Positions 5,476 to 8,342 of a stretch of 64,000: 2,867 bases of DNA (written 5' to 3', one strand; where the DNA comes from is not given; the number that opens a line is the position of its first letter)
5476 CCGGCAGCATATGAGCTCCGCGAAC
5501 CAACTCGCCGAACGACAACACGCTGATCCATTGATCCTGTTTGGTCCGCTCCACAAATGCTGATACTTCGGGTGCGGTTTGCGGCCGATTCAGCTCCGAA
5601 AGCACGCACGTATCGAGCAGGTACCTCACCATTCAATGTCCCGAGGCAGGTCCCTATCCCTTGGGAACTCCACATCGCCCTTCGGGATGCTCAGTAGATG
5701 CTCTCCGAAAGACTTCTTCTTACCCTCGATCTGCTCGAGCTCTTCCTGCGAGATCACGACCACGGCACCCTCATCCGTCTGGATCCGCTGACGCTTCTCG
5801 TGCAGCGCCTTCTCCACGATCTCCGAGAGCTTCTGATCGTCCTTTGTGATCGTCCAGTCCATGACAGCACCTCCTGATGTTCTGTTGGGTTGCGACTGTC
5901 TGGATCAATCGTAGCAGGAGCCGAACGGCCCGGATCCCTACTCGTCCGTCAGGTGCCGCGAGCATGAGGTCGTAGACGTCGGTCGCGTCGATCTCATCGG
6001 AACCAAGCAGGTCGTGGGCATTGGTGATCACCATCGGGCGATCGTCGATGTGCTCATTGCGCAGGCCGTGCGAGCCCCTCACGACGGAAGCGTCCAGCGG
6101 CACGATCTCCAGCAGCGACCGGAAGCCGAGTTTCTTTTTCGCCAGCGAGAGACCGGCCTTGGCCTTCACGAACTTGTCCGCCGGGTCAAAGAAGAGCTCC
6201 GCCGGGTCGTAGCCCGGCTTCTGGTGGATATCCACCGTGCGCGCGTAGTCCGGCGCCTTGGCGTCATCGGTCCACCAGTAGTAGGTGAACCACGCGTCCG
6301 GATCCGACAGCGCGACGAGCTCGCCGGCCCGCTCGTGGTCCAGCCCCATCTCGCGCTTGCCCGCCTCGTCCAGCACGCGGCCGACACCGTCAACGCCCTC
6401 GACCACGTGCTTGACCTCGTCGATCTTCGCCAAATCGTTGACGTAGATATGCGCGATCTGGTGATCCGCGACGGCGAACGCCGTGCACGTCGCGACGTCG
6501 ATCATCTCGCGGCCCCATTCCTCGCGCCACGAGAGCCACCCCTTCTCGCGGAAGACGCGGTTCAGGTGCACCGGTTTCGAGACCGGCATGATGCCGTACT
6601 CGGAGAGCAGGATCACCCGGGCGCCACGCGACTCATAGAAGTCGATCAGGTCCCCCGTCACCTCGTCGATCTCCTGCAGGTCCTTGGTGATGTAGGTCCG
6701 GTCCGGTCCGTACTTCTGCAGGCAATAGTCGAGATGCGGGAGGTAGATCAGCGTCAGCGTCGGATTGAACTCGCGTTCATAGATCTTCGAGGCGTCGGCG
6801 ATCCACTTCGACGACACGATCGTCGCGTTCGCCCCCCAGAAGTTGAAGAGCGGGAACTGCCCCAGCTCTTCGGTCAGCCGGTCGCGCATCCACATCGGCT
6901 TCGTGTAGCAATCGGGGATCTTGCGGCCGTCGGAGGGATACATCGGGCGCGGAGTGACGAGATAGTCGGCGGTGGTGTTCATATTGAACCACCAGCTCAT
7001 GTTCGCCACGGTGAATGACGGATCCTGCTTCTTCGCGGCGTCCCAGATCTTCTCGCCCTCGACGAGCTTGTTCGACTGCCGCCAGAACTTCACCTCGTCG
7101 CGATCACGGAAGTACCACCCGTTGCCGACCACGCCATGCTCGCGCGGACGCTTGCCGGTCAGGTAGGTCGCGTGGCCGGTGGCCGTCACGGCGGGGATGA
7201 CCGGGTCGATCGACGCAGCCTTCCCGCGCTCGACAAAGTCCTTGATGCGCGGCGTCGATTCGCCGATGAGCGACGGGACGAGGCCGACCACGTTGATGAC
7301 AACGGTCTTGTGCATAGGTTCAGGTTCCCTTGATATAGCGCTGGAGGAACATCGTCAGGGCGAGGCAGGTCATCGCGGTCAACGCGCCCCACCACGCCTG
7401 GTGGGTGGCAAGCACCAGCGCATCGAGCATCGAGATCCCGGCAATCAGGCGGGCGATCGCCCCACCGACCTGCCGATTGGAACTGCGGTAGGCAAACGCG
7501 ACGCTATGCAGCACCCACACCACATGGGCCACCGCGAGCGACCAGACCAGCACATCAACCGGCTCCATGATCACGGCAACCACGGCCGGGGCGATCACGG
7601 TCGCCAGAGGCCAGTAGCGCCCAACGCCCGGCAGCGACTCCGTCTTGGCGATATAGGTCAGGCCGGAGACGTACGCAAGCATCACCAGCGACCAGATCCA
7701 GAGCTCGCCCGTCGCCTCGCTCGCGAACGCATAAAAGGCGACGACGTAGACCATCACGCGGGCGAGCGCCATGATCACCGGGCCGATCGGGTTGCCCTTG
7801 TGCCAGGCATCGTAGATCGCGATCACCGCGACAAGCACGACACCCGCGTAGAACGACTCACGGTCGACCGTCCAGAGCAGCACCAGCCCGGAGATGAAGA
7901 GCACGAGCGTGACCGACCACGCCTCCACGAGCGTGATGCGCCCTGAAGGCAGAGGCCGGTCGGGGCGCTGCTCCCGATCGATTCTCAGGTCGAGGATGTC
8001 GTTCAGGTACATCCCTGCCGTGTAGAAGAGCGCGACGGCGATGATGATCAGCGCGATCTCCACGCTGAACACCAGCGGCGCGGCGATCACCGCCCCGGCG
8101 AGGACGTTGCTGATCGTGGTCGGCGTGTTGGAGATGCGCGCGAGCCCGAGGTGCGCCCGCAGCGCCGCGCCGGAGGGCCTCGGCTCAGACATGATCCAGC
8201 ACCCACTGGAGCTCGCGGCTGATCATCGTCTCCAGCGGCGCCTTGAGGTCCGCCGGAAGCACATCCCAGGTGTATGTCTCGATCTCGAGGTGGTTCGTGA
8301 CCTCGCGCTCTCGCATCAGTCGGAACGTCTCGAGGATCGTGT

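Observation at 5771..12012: Complete ebo-type (eustigmatophyte/bacterial operon) cluster in a non-canonical order, with an unknown product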

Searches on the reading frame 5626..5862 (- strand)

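Call 16: search_protein_families(library=ncbifam, proteins=[window:5626-5862:-], max_evalue=10)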
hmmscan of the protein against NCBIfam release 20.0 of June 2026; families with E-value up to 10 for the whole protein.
window:5626-5862:- (78 aa): 2 families
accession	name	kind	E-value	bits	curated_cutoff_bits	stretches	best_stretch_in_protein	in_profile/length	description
TIGR01552.1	phd_fam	subfamily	0.034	13.5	20.8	1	3-51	2-51/53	type II toxin-antitoxin system prevent-host-death family antitoxin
NF006718.0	PRK09256.1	equivalog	0.045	13.4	100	1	10-51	48-89/140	alternative ribosome rescue aminoacyl-tRNA hydrolase ArfB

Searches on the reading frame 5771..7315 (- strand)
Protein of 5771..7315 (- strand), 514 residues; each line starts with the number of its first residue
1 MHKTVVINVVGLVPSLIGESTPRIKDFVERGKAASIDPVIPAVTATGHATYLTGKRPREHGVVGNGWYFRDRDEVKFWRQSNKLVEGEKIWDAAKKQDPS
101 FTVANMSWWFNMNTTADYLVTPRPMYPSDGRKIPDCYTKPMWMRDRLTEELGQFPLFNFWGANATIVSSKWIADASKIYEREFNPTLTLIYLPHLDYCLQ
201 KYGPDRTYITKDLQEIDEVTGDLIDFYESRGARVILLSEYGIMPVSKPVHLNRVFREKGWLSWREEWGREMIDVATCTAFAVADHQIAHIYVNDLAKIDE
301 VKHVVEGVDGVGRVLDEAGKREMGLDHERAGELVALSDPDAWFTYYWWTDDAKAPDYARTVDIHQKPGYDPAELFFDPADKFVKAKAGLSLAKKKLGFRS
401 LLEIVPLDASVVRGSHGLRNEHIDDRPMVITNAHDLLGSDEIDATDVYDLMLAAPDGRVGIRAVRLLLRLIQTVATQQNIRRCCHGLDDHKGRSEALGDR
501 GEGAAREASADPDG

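Call 3: search_protein_families(library=pfam, proteins=[window:5771-7315:-], max_evalue=0.01)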
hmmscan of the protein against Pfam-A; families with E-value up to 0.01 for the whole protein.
window:5771-7315:- (514 aa): 1 family
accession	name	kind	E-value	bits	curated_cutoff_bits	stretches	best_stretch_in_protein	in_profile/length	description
PF01663.27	Phosphodiest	-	4.3e-66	224.3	23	1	4-370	1-342/342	Type I phosphodiesterase / nucleotide pyrophosphatase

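Call 4: search_protein_families(library=ncbifam, proteins=[window:5771-7315:-], max_evalue=0.01)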
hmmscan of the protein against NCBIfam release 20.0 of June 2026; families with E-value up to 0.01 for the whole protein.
window:5771-7315:- (514 aa): 2 families
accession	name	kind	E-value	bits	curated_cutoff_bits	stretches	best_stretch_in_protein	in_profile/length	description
TIGR02335.1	hydr_PhnA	equivalog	2.5e-08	33.4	407.55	1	20-73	36-87/408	phosphonoacetate hydrolase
NF042991.1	alk_phos_PafA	equivalog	6.3e-06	24.9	650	1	40-74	83-117/554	alkaline phosphatase PafA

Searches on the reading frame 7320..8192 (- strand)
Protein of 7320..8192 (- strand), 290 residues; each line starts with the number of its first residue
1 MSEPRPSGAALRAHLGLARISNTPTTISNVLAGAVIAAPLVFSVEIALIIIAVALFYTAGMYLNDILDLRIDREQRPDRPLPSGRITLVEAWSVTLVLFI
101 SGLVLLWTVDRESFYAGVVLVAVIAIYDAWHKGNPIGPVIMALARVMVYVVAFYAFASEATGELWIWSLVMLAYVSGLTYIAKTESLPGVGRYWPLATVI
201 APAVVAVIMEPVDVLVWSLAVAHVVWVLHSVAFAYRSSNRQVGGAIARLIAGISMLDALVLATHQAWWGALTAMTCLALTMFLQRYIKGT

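Call 3: search_protein_families(library=pfam, proteins=[window:7320-8192:-], max_evalue=0.01)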
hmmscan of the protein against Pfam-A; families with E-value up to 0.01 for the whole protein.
window:7320-8192:- (290 aa): 1 family
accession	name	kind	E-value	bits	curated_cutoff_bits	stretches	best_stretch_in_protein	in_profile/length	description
PF01040.23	UbiA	-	9.1e-23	81.3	34.2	1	30-181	5-160/250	UbiA prenyltransferase family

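Call 4: search_protein_families(library=ncbifam, proteins=[window:7320-8192:-], max_evalue=0.01)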
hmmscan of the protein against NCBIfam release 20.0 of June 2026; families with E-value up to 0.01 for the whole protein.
window:7320-8192:- (290 aa): 16 families
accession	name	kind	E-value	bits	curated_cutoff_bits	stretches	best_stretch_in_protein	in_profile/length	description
NF035940.1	prenyl_rel_EboC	equivalog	1.1e-36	126.7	250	1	13-286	1-288/292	UbiA-like protein EboC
NF045897.1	SCO3242_trans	equivalog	7.5e-28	97.9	260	1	16-288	4-285/287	SCO3242 family prenyltransferase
NF009523.0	PRK12884.1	equivalog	3.5e-20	72.4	269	1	11-178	4-169/279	prenyltransferase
NF009521.0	PRK12882.1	equivalog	5.8e-17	61.8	296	1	10-182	4-173/280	geranylgeranylglycerol-phosphate geranylgeranyltransferase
TIGR01474.1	ubiA_proteo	equivalog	7e-12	45.4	275.45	1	23-167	21-166/282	4-hydroxybenzoate octaprenyltransferase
NF009522.0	PRK12883.1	equivalog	7.5e-11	42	353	1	31-142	23-136/279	geranylgeranylglycerol-phosphate geranylgeranyltransferase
TIGR01475.1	ubiA_other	subfamily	3.1e-09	36.7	180.8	1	17-163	8-157/282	UbiA-like polyprenyltransferase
NF005742.0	PRK07566.1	equivalog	2e-08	33.7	313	1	45-129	67-151/315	chlorophyll synthase ChlG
NF009058.0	PRK12392.1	subfamily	3.9e-08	32.7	494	1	11-124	14-133/333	bacteriochlorophyll c synthase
NF006088.0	PRK08238.1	equivalog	4e-08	32.3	351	1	44-176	227-360/482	UbiA family prenyltransferase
NF008977.0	PRK12324.1-2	equivalog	1.8e-05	24.3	234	1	15-152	6-147/297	decaprenyl-phosphate phosphoribosyltransferase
NF009517.0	PRK12876.1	equivalog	4.6e-05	23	419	1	36-160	36-165/300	prenyltransferase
NF009512.0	PRK12872.1-1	equivalog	5.8e-05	22.8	278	1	44-154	39-156/303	geranylgeranylglycerol-phosphate geranylgeranyltransferase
TIGR01476.1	chlor_syn_BchG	subfamily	0.00022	20.8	212.3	1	51-189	45-188/283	(bacterio)chlorophyll synthase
NF009513.0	PRK12872.1-3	equivalog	0.0023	17.5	288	1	41-168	50-177/293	prenyltransferase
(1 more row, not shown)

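Call 25: find_encoding_contigs(protein=window:7320-8192:-, flank=10000, max_places=5)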
Protein window:7320-8192:- (290 aa): no gene with exactly this product is on record in the collection.
